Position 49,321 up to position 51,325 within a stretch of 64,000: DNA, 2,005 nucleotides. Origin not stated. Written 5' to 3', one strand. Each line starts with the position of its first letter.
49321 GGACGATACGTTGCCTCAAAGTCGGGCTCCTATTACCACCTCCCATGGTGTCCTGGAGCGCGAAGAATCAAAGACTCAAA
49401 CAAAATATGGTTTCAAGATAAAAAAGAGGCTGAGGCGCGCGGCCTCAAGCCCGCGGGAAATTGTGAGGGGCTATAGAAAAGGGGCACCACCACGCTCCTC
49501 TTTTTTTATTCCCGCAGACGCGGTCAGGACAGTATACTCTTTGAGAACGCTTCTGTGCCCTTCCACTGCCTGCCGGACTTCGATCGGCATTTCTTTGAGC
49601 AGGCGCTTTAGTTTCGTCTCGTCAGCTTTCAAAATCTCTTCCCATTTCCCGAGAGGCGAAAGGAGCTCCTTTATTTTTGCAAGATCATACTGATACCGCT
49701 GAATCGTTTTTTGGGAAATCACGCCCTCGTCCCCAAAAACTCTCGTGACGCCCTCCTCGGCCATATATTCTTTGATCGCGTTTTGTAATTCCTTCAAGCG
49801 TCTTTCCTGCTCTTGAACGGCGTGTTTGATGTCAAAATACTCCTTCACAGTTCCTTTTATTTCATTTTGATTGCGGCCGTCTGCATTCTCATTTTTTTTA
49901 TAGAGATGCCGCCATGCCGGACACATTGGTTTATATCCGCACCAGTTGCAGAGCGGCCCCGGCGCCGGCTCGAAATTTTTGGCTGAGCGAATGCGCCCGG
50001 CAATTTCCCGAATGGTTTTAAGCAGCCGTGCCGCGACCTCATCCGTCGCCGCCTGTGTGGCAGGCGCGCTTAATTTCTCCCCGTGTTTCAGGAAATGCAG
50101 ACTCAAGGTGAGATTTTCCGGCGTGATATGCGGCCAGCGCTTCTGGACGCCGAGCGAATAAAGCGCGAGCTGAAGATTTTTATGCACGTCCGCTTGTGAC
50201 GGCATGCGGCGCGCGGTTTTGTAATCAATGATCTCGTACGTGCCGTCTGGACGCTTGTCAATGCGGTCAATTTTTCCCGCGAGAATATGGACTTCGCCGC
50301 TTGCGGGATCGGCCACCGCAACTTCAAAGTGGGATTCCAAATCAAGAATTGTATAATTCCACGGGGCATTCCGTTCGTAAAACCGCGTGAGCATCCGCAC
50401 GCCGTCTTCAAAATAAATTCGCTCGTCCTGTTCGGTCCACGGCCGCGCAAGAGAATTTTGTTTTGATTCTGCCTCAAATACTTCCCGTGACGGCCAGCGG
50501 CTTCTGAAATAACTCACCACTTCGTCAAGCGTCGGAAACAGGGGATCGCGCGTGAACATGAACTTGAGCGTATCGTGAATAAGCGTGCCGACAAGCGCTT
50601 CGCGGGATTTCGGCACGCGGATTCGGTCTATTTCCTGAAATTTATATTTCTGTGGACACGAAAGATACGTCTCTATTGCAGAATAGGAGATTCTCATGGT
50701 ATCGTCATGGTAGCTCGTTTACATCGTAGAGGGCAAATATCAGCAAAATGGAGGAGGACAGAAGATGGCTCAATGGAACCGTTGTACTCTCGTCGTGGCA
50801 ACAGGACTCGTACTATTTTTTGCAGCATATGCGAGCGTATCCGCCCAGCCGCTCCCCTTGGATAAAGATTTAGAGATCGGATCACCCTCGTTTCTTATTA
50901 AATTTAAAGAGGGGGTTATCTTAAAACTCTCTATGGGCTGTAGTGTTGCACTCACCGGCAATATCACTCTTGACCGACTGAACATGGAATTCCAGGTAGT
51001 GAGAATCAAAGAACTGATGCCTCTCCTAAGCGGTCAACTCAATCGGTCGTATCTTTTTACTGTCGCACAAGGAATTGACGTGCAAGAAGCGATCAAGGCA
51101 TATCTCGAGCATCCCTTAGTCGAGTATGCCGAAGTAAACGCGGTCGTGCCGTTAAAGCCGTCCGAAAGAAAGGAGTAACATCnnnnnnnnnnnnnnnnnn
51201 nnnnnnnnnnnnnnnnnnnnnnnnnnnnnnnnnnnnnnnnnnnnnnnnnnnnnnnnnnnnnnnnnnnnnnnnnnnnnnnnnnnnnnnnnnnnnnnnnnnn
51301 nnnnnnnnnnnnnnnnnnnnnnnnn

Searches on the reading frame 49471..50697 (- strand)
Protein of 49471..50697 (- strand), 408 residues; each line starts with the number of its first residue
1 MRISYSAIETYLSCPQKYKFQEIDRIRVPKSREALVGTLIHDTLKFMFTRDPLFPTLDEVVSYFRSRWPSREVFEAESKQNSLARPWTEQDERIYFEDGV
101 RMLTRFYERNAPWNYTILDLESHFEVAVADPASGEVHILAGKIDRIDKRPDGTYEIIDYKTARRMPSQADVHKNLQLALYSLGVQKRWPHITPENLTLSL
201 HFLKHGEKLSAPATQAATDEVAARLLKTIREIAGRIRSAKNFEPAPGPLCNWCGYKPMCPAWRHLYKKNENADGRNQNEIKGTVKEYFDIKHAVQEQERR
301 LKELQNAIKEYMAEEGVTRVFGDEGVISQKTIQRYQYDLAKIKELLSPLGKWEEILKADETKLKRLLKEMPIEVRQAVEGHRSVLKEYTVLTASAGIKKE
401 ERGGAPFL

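Call 3: search_protein_families(library=pfam, proteins=[window:49471-50697:-], max_evalue=1)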
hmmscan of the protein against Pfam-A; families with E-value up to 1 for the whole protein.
window:49471-50697:- (408 aa): 8 families
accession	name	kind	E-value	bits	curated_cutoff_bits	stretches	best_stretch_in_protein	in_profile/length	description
PF12705.13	PDDEXK_1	-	7.6e-38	131.3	22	1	2-260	1-247/247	PD-(D/E)XK nuclease superfamily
PF01930.23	Cas_Cas4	-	3.9e-07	30.7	22.7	1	134-259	47-158/160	Domain of unknown function DUF83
PF10926.14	DUF2800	-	2.6e-06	27.3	21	1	3-314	4-281/368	Protein of unknown function (DUF2800)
PF24091.1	DUF7376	-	0.00018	21.8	27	1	272-379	84-202/219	Family of unknown function (DUF7376)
PF02899.23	Phage_int_SAM_1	-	0.0023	18.6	22.3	1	324-371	11-56/83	Phage integrase, N-terminal SAM-like domain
PF08696.17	Dna2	-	0.034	14.3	22.4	1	3-49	56-102/204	DNA replication factor Dna2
PF03280.19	Lipase_chap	-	0.14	12.5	25.7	1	293-337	25-68/192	Proteobacterial lipase chaperone protein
PF22709.1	Mu_Gam-Sipho_Gp157-TOTE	-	0.3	11.4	27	1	280-320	1-41/63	Mu Gam/Sipho_Gp157-like domain of the TOTE conflict systems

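Call 101: search_protein_families(library=ncbifam, proteins=[window:49471-50694:-], max_evalue=1)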
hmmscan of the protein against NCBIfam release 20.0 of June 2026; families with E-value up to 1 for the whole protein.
window:49471-50694:- (407 aa): 7 families
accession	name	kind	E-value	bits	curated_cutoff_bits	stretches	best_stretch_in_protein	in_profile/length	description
TIGR00372.1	cas4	equivalog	2.8e-11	43.6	65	2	137-259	67-179/180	CRISPR-associated protein Cas4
TIGR02786.1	addB_alphas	equivalog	1.4e-08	33.4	486.5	1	32-179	787-923/1024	double-strand break repair protein AddB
TIGR03623.1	TIGR03623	subfamily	3.7e-06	25.4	299.6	1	138-182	737-783/876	probable DNA repair protein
TIGR02784.1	addA_alphas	equivalog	5.4e-05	21.7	860.75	1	115-189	1042-1120/1138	double-strand break repair helicase AddA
NF004945.0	PRK06292.2-3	equivalog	0.011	14.7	494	1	284-335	74-125/457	dihydrolipoyl dehydrogenase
TIGR02773.1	addB_Gpos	equivalog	0.039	11.5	903.7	1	133-177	929-976/1159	helicase-exonuclease AddAB subunit AddB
NF049847.1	FtsL_COG5462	equivalog_domain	0.11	12.2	50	1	287-309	19-41/85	cell division protein FtsL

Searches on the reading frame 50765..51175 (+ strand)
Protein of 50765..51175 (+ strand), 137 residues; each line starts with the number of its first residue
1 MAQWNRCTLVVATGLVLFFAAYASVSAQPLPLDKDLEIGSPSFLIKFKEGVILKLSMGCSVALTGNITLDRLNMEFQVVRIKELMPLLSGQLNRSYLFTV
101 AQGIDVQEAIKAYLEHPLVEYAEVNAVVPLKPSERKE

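Call 3: search_protein_families(library=pfam, proteins=[window:50765-51175:+], max_evalue=1)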
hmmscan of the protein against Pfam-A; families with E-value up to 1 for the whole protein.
window:50765-51175:+ (137 aa): 2 families
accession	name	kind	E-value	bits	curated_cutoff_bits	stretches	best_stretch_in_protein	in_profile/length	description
PF22148.1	Fervidolysin_NPro-like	-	4.1e-05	24.3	21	1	96-125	52-81/81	Fervidolysin N-terminal prodomain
PF16361.10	Peptidase_S8_N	-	0.12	13.3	30.5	1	44-127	4-98/142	N-terminal of Subtilase family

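Call 4: search_protein_families(library=ncbifam, proteins=[window:50765-51175:+], max_evalue=1)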
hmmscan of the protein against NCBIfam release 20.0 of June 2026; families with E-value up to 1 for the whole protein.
window:50765-51175:+ (137 aa): 0 families
